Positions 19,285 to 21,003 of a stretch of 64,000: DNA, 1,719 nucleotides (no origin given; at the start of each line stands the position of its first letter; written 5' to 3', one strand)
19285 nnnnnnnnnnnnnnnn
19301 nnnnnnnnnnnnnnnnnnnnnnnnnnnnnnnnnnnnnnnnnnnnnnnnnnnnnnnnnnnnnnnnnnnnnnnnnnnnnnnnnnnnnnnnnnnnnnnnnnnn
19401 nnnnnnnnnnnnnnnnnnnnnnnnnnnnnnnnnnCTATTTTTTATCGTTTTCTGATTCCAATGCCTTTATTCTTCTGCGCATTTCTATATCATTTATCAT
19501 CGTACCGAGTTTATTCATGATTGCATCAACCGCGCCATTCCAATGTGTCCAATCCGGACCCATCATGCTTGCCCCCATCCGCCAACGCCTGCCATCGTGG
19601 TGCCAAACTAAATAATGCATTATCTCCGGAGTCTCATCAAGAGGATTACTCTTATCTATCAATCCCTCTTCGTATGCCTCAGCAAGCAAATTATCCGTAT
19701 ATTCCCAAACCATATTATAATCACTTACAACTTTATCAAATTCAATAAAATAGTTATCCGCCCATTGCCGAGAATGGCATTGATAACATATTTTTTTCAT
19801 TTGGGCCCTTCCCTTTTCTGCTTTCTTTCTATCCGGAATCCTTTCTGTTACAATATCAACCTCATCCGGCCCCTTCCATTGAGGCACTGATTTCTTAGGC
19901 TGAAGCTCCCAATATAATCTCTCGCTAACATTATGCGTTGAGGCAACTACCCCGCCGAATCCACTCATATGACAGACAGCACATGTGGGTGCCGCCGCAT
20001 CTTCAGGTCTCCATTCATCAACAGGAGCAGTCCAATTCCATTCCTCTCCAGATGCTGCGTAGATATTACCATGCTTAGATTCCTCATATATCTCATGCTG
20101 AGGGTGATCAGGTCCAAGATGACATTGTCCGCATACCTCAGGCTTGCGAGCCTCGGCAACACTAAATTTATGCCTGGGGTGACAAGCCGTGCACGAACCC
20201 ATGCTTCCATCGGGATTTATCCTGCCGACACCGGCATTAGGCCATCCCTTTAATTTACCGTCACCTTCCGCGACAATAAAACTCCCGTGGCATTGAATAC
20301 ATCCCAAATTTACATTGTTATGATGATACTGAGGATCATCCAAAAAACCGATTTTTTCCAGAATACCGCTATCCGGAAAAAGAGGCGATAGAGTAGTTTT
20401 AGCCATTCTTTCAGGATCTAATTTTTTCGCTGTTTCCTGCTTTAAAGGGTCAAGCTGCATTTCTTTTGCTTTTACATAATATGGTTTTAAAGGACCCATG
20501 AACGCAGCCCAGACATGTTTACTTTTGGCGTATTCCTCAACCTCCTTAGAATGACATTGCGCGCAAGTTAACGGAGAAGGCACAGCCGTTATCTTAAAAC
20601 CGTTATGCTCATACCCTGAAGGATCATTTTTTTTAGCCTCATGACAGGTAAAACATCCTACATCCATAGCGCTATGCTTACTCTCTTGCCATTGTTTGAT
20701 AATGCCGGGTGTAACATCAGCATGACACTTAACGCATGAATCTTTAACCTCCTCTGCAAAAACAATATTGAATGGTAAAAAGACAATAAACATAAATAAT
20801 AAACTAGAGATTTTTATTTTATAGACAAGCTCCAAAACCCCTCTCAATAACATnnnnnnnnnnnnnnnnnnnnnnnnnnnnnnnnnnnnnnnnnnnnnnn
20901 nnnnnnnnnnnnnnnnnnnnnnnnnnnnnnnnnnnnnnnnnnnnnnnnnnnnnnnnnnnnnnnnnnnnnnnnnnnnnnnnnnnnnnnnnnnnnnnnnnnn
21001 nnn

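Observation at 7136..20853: Anchor-less periplasmic molybdoenzyme (B-A-TorD order) co-clustered with an octaheme cytochrome, an outer-membrane beta-barrel, TatAC and a complete Moco set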

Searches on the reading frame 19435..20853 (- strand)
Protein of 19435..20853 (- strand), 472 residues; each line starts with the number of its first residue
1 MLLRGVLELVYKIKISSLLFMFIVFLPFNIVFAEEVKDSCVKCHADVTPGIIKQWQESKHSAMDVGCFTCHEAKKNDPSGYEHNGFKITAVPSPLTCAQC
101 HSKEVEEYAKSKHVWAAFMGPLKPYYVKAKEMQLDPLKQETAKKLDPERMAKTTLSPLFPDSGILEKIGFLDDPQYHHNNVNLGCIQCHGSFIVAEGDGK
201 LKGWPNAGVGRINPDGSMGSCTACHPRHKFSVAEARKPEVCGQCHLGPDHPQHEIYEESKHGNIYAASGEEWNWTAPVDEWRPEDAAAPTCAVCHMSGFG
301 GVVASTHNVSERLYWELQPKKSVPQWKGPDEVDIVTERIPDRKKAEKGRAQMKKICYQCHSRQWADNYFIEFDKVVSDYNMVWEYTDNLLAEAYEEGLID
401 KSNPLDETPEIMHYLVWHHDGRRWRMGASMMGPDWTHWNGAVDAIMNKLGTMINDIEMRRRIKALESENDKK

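Call 5: search_protein_families(library=pfam, proteins=[window:19435-20853:-], max_evalue=0.01)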
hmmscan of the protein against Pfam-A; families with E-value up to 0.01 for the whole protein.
window:19435-20853:- (472 aa): 5 families
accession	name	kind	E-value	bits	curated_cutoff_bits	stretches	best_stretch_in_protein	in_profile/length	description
PF13447.11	Multi-haem_cyto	-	3.1e-30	105.8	21.9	1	220-399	97-261/269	Seven times multi-haem cytochrome CxxCH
PF14522.11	Cytochrome_C7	-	5.5e-11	42.6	24.8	2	176-245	7-66/67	Cytochrome c7 and related cytochrome c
PF09699.15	Paired_CXXCH_1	-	5.4e-10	39.2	20.6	1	219-245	7-36/41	Doubled CXXCH motif (Paired_CXXCH_1)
PF13435.11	Cytochrome_C554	-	7.4e-09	36.9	20.8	0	240-301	1-61/84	Cytochrome c554 and c-prime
PF14537.11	Cytochrom_c3_2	-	5.1e-08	33.7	25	1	178-245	22-78/79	Cytochrome c3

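Call 6: search_protein_families(library=ncbifam, proteins=[window:19435-20853:-], max_evalue=0.001)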
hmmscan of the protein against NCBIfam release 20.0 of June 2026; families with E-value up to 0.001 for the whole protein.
window:19435-20853:- (472 aa): 6 families
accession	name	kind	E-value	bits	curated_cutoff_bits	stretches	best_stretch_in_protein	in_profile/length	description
NF052343.1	hydrazine_HDH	equivalog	3.1e-22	78.6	900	2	217-418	221-401/564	hydrazine dehydrogenase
TIGR03508.1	decahem_SO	subfamily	2.3e-12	46.9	192.2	1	24-113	57-136/258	DmsE family decaheme c-type cytochrome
TIGR03507.1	decahem_SO1788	subfamily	1.1e-05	24.2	209.3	1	32-114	239-315/672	OmcA/MtrC family decaheme c-type cytochrome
NF041028.1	decahem_GSU2203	exception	2e-05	23.9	325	1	29-107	93-161/317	GSU2203 family decaheme c-type cytochrome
TIGR03153.1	cytochr_NrfH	equivalog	0.00026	21.1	134.2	0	34-72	99-134/138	cytochrome c nitrite reductase small subunit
NF041198.1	UshA_like_PCGU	equivalog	0.00079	18.1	275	1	38-106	443-513/519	UshA-like (seleno)protein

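Call 9: search_solved_structures(query=window:19435-20853:-, show_alignments=1, max_evalue=0.01)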
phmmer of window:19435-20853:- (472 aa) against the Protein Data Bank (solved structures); distinct sequences matched with E-value up to 0.01: 8.
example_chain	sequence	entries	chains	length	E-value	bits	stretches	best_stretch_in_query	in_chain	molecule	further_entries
4qo5_A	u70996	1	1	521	9.7e-56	192.9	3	200-316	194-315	Hypothetical multiheme protein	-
6h5l_A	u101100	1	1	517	3.3e-32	115.3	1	219-399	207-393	Similar to hydroxylamine oxidoreductase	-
1fgj_A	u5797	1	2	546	1.7e-27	99.7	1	218-400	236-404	HYDROXYLAMINE OXIDOREDUCTASE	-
4fas_A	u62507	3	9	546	1.7e-27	99.7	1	218-400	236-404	Hydroxylamine oxidoreductase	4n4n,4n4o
6m0p_A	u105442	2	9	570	2.1e-27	99.5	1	218-400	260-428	Aerobic hydroxylamine oxidoreductase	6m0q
4n4j_A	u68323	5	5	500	4.7e-19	71.9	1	220-402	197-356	hydroxylamine oxidoreductase | Similar to hydroxylamine oxidoreductase hao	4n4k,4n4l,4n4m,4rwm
6t5e_A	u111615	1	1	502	7.5e-17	64.7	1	220-400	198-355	Hydroxylamine oxidoreductase-like protein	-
6hif_G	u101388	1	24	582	1.6e-16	63.6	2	220-417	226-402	Hydrazine dehydrogenase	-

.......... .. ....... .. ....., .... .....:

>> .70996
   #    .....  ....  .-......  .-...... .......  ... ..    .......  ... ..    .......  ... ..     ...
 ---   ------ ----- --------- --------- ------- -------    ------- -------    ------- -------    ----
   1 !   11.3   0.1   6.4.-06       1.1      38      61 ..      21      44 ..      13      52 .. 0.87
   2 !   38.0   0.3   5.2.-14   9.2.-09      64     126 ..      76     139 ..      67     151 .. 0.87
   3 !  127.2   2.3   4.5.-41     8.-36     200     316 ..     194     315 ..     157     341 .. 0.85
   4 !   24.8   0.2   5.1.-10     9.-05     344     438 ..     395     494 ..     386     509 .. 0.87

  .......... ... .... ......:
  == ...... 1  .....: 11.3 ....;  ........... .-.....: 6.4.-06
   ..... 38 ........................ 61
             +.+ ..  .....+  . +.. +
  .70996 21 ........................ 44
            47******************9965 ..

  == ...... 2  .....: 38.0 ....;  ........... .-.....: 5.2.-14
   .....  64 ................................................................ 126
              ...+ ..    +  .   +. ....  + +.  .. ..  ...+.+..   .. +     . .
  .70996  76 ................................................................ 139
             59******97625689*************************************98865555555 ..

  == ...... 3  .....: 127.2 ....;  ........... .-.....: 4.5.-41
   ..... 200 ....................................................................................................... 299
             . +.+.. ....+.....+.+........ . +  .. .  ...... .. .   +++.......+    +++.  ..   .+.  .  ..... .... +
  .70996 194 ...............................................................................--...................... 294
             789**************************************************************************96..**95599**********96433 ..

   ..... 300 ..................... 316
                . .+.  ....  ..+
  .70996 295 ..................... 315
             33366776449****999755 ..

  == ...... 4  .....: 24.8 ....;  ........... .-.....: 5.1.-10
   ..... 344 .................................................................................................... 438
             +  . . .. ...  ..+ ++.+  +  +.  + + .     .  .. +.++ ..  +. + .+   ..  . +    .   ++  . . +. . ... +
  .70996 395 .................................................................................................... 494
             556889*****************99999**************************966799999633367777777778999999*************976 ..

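Call 33: find_homologous_proteins(query=window:19435-20853:-, max_evalue=1e-20)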
Query window:19435-20853:- (472 aa): 4417 proteins with E <= 1e-20 among 8000 candidates; the best 120 are listed.
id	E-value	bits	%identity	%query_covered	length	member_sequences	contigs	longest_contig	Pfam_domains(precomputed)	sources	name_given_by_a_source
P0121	0.0e+0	1127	100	99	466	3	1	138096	PF09699.16,PF14537.12,PF13435.12,PF13447.12,PF14522.12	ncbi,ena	-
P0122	1.7e-253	860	76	96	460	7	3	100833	PF09699.16,PF14537.12,PF13435.12,PF13447.12,PF14522.12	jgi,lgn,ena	-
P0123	1.7e-252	857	76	97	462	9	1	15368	PF09699.16,PF13435.12,PF13447.12,PF14522.12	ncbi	ncbi:multiheme c-type cytochrome [Candidatus Poribacteria bacterium]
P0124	1.1e-251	854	76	95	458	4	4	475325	PF09699.16,PF14537.12,PF13435.12,PF13447.12,PF14522.12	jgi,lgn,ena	jgi:hydroxylamine dehydrogenase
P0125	1.7e-251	854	74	97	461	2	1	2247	PF09699.16,PF13435.12,PF13447.12,PF14522.12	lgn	-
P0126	1.9e-251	853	74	97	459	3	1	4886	PF09699.16,PF14537.12,PF13447.12,PF14522.12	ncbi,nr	ncbi:MAG: hydroxylamine oxidoreductase [Nitrospinota bacterium]|nr:MAG: hydroxylamine oxidoreductase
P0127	4.4e-251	852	75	96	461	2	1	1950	PF09699.16,PF13435.12,PF13447.12,PF14522.12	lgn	-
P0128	2.6e-250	850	74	97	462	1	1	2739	PF09699.16,PF14537.12,PF13435.12,PF13447.12,PF14522.12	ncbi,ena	-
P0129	6.7e-250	848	73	95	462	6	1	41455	PF09699.16,PF13435.12,PF13447.12,PF14522.12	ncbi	ncbi:multiheme c-type cytochrome [Acidobacteriota bacterium]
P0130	2.7e-249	846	73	95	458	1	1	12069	PF09699.16,PF14537.12,PF13435.12,PF13447.12,PF14522.12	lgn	-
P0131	3.7e-249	846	73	94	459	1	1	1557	PF09699.16,PF14537.12,PF13435.12,PF13447.12,PF14522.12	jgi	jgi:hypothetical protein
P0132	1.6e-248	844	78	91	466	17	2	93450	PF09699.16,PF14537.12,PF13435.12,PF13447.12,PF14522.12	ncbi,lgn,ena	-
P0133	2.0e-248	843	73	96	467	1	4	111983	PF09699.16,PF14537.12,PF13435.12,PF02085.22,PF13447.12,PF14522.12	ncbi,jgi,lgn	jgi:hypothetical protein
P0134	4.1e-248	842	73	97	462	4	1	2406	PF09699.16,PF13435.12,PF13447.12,PF14522.12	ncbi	-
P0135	1.6e-246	837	74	96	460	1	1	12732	PF09699.16,PF13435.12,PF13447.12,PF14522.12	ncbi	-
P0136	1.9e-245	834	71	98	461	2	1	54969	PF09699.16,PF14537.12,PF13435.12,PF13447.12,PF14522.12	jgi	jgi:hydroxylamine dehydrogenase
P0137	2.3e-245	833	73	95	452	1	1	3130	PF09699.16,PF14537.12,PF13435.12,PF13447.12,PF14522.12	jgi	jgi:hypothetical protein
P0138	8.4e-245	832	73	96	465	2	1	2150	PF09699.16,PF13435.12,PF02085.22,PF13447.12,PF14522.12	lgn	-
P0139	1.4e-243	828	73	95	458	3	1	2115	PF09699.16,PF13435.12,PF13447.12,PF14522.12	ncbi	-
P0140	3.8e-243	826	72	96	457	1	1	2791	PF09699.16,PF13447.12,PF14522.12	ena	-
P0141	4.5e-243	826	75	91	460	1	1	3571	PF09699.16,PF13435.12,PF13447.12,PF14522.12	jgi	jgi:hydroxylamine dehydrogenase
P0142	6.8e-243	825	76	90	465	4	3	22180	PF14537.12,PF13447.12,PF14522.12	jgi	jgi:hypothetical protein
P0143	1.4e-242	824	72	97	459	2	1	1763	PF09699.16,PF14537.12,PF13435.12,PF13447.12,PF14522.12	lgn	-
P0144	1.6e-242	824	73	92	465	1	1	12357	PF09699.16,PF14537.12,PF13435.12,PF13447.12,PF14522.12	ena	-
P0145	1.8e-242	824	73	95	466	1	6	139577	PF09699.16,PF14537.12,PF13435.12,PF13447.12,PF14522.12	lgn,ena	-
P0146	2.8e-242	823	72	96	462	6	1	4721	PF09699.16,PF14537.12,PF13435.12,PF13447.12,PF14522.12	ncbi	-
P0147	5.0e-242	822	76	90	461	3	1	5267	PF09699.16,PF13435.12,PF13447.12,PF14522.12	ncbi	-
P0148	6.4e-242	822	71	96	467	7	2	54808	PF09699.16,PF14537.12,PF13435.12,PF02085.22,PF13447.12,PF14522.12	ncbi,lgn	-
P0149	9.0e-242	822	74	96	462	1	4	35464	PF09699.16,PF13435.12,PF13447.12,PF14522.12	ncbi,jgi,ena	-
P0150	1.1e-241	821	77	90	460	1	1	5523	PF09699.16,PF14537.12,PF13447.12,PF14522.12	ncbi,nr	ncbi:MAG: hydroxylamine oxidoreductase [Desulfuromonadales bacterium]|nr:hydroxylamine oxidoreductas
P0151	1.2e-241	821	72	95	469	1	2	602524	PF09699.16,PF14537.12,PF13435.12,PF02085.22,PF13447.12,PF14522.12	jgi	-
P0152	2.2e-241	820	76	91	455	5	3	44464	PF09699.16,PF14537.12,PF13435.12,PF13447.12,PF14522.12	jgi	jgi:hypothetical protein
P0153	3.2e-240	816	72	96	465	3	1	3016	PF09699.16,PF13435.12,PF13447.12,PF14522.12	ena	-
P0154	5.5e-240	816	72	95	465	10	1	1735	PF09699.16,PF14537.12,PF13435.12,PF13447.12,PF14522.12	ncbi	ncbi:MAG: multiheme c-type cytochrome, partial [Candidatus Tectimicrobiota bacterium]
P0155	3.3e-239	813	70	97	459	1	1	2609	PF09699.16,PF14537.12,PF13435.12,PF13447.12,PF14522.12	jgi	jgi:hypothetical protein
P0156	7.5e-239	812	73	93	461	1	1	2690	PF13435.12,PF13447.12,PF14522.12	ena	-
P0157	1.2e-238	811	70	97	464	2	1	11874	PF09699.16,PF13435.12,PF13447.12,PF14522.12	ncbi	-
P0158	3.5e-238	810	70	96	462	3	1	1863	PF09699.16,PF14537.12,PF13435.12,PF13447.12,PF14522.12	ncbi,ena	-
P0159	5.9e-238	809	71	97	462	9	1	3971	PF09699.16,PF13435.12,PF13447.12,PF14522.12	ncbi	-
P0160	6.2e-237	806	70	97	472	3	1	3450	PF09699.16,PF13435.12,PF13447.12,PF14522.12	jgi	-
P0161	2.1e-236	804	69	96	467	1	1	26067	PF09699.16,PF14537.12,PF13435.12,PF13447.12,PF14522.12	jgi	jgi:hypothetical protein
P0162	6.0e-236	802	71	93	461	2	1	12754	PF09699.16,PF13435.12,PF13447.12,PF14522.12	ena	-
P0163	8.1e-236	802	71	97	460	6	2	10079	PF09699.16,PF14537.12,PF13435.12,PF13447.12,PF14522.12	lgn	-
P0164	3.6e-235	800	74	90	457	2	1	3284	PF09699.16,PF13435.12,PF13447.12,PF14522.12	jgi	-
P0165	5.6e-235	799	69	96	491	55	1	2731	PF09699.16,PF13435.12,PF13447.12,PF14522.12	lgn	-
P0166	6.5e-234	796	72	95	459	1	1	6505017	PF09699.16,PF14537.12,PF13435.12,PF13447.12,PF14522.12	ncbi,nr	ncbi:MAG: hypothetical protein JSW27_08775 [Phycisphaerales bacterium]|nr:MAG: hypothetical protein 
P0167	7.0e-234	796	68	96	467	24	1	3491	PF09699.16,PF14537.12,PF13435.12,PF13447.12,PF14522.12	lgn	-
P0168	7.5e-234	795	69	97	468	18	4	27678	PF14537.12,PF13447.12,PF14522.12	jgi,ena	-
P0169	7.4e-233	792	69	95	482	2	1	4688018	PF09699.16,PF13435.12,PF13447.12,PF14522.12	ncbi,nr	ncbi:MAG: hypothetical protein JSW59_00570 [Phycisphaerales bacterium]|nr:MAG: hypothetical protein 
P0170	1.9e-232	791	71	95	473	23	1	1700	PF09699.16,PF14537.12,PF13435.12,PF13447.12,PF14522.12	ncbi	-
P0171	5.8e-232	789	70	96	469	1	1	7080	PF13435.12,PF13447.12,PF14522.12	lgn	-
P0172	4.6e-231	786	68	98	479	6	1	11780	PF09699.16,PF13435.12,PF13447.12,PF14522.12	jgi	jgi:hypothetical protein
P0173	8.7e-231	785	68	96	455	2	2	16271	PF09699.16,PF13435.12,PF13447.12,PF14522.12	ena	-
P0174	4.8e-230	783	67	96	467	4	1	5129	PF09699.16,PF14537.12,PF13435.12,PF13447.12,PF14522.12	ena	-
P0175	1.4e-229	781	69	96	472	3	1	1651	PF09699.16,PF13435.12,PF13447.12,PF14522.12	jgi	jgi:hydroxylamine dehydrogenase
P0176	1.4e-228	778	71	93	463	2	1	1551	PF14537.12,PF13447.12,PF14522.12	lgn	-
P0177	3.5e-228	777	68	98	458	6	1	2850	PF09699.16,PF14537.12,PF13435.12,PF13447.12,PF14522.12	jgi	jgi:hypothetical protein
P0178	9.5e-228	775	70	92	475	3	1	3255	PF09699.16,PF14537.12,PF13435.12,PF13447.12,PF14522.12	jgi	jgi:hypothetical protein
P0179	9.9e-227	772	71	91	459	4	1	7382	PF09699.16,PF14537.12,PF13435.12,PF13447.12,PF14522.12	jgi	jgi:organic hydroperoxide reductase OsmC/OhrA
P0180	2.0e-226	771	65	98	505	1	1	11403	PF09699.16,PF13435.12,PF13447.12,PF14522.12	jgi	jgi:hydroxylamine dehydrogenase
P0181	2.8e-225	767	67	94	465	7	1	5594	PF09699.16,PF13435.12,PF13447.12,PF14522.12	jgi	-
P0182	6.4e-225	766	67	94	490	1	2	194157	PF09699.16,PF14537.12,PF13435.12,PF13447.12,PF14522.12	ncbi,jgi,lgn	jgi:hypothetical protein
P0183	1.9e-224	764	71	91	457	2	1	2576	PF09699.16,PF13435.12,PF13447.12,PF14522.12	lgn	-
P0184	2.7e-224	764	70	91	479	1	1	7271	PF09699.16,PF14537.12,PF13435.12,PF13447.12,PF14522.12,PF22113.2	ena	-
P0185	8.9e-224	762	66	97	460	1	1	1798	PF09699.16,PF14537.12,PF13435.12,PF13447.12,PF14522.12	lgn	-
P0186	4.6e-223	760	66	96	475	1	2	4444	PF09699.16,PF13435.12,PF13447.12,PF14522.12,PF22113.2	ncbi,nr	ncbi:MAG: hydroxylamine oxidoreductase [Planctomycetota bacterium]|nr:MAG: hydroxylamine oxidoreduct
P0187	1.0e-221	755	67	97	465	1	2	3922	PF09699.16,PF14537.12,PF13435.12,PF13447.12,PF14522.12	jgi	jgi:hydroxylamine dehydrogenase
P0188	1.2e-220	752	65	96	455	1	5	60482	PF14537.12,PF13435.12,PF13447.12,PF14522.12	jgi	-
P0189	8.2e-220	749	66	94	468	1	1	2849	PF09699.16,PF14537.12,PF13435.12,PF13447.12,PF14522.12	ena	-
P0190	6.8e-219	746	64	96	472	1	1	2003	PF09699.16,PF14537.12,PF13447.12,PF14522.12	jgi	jgi:hypothetical protein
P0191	3.4e-218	744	67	96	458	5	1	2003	PF09699.16,PF13435.12,PF13447.12,PF14522.12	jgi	jgi:hydroxylamine dehydrogenase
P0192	8.4e-218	742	66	92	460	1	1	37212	PF09699.16,PF13435.12,PF13447.12,PF14522.12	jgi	jgi:hydroxylamine dehydrogenase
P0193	1.9e-216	738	77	80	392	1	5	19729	PF13447.12,PF14522.12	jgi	-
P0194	4.7e-214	730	62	96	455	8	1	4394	PF14537.12,PF13435.12,PF13447.12,PF14522.12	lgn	-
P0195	2.8e-213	728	65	95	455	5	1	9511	PF13435.12,PF13447.12,PF14522.12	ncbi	-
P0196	6.9e-213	726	66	92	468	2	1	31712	PF09699.16,PF14537.12,PF13435.12,PF13447.12,PF14522.12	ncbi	-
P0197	8.6e-213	726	70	90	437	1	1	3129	PF09699.16,PF14537.12,PF13435.12,PF13447.12,PF14522.12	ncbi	ncbi:MAG: multiheme c-type cytochrome, partial [Spirochaetota bacterium]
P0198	1.1e-212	726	63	95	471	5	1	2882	PF09699.16,PF14537.12,PF13435.12,PF13447.12,PF14522.12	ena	-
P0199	1.2e-212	726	63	94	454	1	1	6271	PF09699.16,PF14537.12,PF13435.12,PF13447.12,PF14522.12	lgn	-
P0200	7.6e-212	723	65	97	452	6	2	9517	PF09699.16,PF13435.12,PF13447.12,PF14522.12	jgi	jgi:hypothetical protein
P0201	1.1e-211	722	78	78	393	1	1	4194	PF09699.16,PF13447.12,PF14522.12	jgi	jgi:hypothetical protein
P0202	1.9e-209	715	67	89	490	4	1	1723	PF09699.16,PF14537.12,PF13435.12,PF13447.12,PF14522.12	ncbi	-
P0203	4.5e-209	714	65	96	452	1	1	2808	PF09699.16,PF14537.12,PF13435.12,PF13447.12,PF14522.12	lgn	-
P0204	1.4e-208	712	64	92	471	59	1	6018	PF09699.16,PF13435.12,PF13447.12,PF14522.12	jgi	-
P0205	3.1e-208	711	64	91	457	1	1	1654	PF13435.12,PF13447.12,PF14522.12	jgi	jgi:hypothetical protein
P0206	4.2e-207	707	60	97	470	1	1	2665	PF09699.16,PF14537.12,PF13435.12,PF13447.12,PF14522.12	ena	-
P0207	5.4e-207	707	61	97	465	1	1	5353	PF09699.16,PF13435.12,PF13447.12,PF14522.12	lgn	-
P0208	1.5e-205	702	64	98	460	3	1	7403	PF09699.16,PF14537.12,PF13447.12,PF14522.12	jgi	jgi:hypothetical protein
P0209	2.3e-205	701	61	97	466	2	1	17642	PF09699.16,PF14537.12,PF13435.12,PF13447.12,PF14522.12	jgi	jgi:hydroxylamine dehydrogenase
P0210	4.4e-204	697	64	92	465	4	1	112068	PF09699.16,PF14537.12,PF13435.12,PF13447.12,PF14522.12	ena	-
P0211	4.3e-203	694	63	92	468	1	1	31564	PF14537.12,PF13435.12,PF13447.12,PF14522.12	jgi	jgi:hydroxylamine dehydrogenase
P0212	6.2e-203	693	61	95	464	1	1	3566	PF09699.16,PF13435.12,PF13447.12,PF14522.12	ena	-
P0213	7.5e-203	693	59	97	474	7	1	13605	PF09699.16,PF13435.12,PF13447.12,PF14522.12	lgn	-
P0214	2.9e-202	691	63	92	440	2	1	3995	PF14537.12,PF13435.12,PF13447.12,PF14522.12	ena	-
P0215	4.9e-202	690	64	92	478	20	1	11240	PF09699.16,PF14537.12,PF13435.12,PF13447.12,PF14522.12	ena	-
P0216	5.7e-201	687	60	98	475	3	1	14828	PF09699.16,PF14537.12,PF13435.12,PF13447.12,PF14522.12,PF22113.2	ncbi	-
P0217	9.2e-201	686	63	92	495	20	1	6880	PF14537.12,PF13435.12,PF13447.12,PF14522.12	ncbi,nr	ncbi:MAG: hypothetical protein GXN98_04275, partial [Euryarchaeota archaeon]|nr:hypothetical protein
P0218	1.6e-200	686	77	75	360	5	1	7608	PF13447.12,PF14522.12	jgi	jgi:hypothetical protein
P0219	2.1e-200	685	63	92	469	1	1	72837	PF09699.16,PF13435.12,PF13447.12,PF14522.12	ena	-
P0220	5.8e-200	684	64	92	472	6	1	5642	PF13435.12,PF13447.12,PF14522.12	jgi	jgi:hydroxylamine dehydrogenase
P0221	8.2e-200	683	62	92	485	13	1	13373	PF09699.16,PF13435.12,PF13447.12,PF14522.12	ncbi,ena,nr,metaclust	ncbi:MAG: hypothetical protein A2064_02955 [Spirochaetes bacterium GWB1_66_5]|nr:MAG: hypothetical p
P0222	1.6e-198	679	62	94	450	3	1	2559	PF09699.16,PF14537.12,PF13435.12,PF13447.12,PF14522.12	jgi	jgi:hypothetical protein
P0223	4.7e-198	677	61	91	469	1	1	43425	PF09699.16,PF13435.12,PF13447.12,PF14522.12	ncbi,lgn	-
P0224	1.3e-196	673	58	96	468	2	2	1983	PF09699.16,PF14537.12,PF13435.12,PF13447.12,PF14522.12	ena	-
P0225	1.8e-193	662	76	73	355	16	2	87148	PF14537.12,PF13447.12,PF14522.12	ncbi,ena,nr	ncbi:MAG: hypothetical protein ISS70_14730 [Phycisphaerae bacterium]|nr:hypothetical protein [Phycis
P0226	7.9e-193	660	78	71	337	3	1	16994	PF14537.12,PF13447.12,PF14522.12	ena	-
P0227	2.7e-192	658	68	83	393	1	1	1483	PF13435.12,PF13447.12,PF14522.12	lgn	-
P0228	8.9e-192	657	58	96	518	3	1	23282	PF13435.12,PF13447.12,PF14522.12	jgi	jgi:formate-dependent nitrite reductase cytochrome c552 subunit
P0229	3.9e-189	648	65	83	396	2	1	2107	PF13447.12,PF14522.12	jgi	jgi:hypothetical protein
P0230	5.7e-189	647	61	91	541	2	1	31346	PF09699.16,PF14537.12,PF13435.12,PF13447.12,PF14522.12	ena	-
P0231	2.5e-187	642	61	91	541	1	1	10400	PF09699.16,PF14537.12,PF13435.12,PF13447.12,PF14522.12,PF22113.2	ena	-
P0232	1.1e-186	640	61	91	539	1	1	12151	PF14537.12,PF13435.12,PF13447.12,PF14522.12,PF22113.2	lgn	-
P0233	1.2e-184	633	61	91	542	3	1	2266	PF09699.16,PF14537.12,PF13435.12,PF13447.12,PF14522.12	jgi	-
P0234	1.2e-184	633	59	93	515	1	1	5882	PF09699.16,PF14537.12,PF13435.12,PF13447.12,PF14522.12,PF22113.2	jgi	-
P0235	2.6e-182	625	60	91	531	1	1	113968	PF09699.16,PF13435.12,PF13447.12,PF14522.12,PF22113.2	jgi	-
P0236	2.8e-180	619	57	97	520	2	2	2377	PF13435.12,PF13447.12,PF14522.12,PF22113.2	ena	-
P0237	1.2e-179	617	60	90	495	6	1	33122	PF09699.16,PF14537.12,PF13435.12,PF13447.12,PF14522.12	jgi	-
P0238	2.7e-179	615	56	96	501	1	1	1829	PF09699.16,PF13435.12,PF13447.12,PF14522.12,PF22113.2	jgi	jgi:hypothetical protein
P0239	5.8e-179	614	57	95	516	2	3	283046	PF14537.12,PF13435.12,PF13447.12,PF14522.12,PF22113.2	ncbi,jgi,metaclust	metaclust:\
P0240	8.1e-179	614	55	96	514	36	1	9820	PF09699.16,PF14537.12,PF13435.12,PF13447.12,PF14522.12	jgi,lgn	jgi:hydroxylamine dehydrogenase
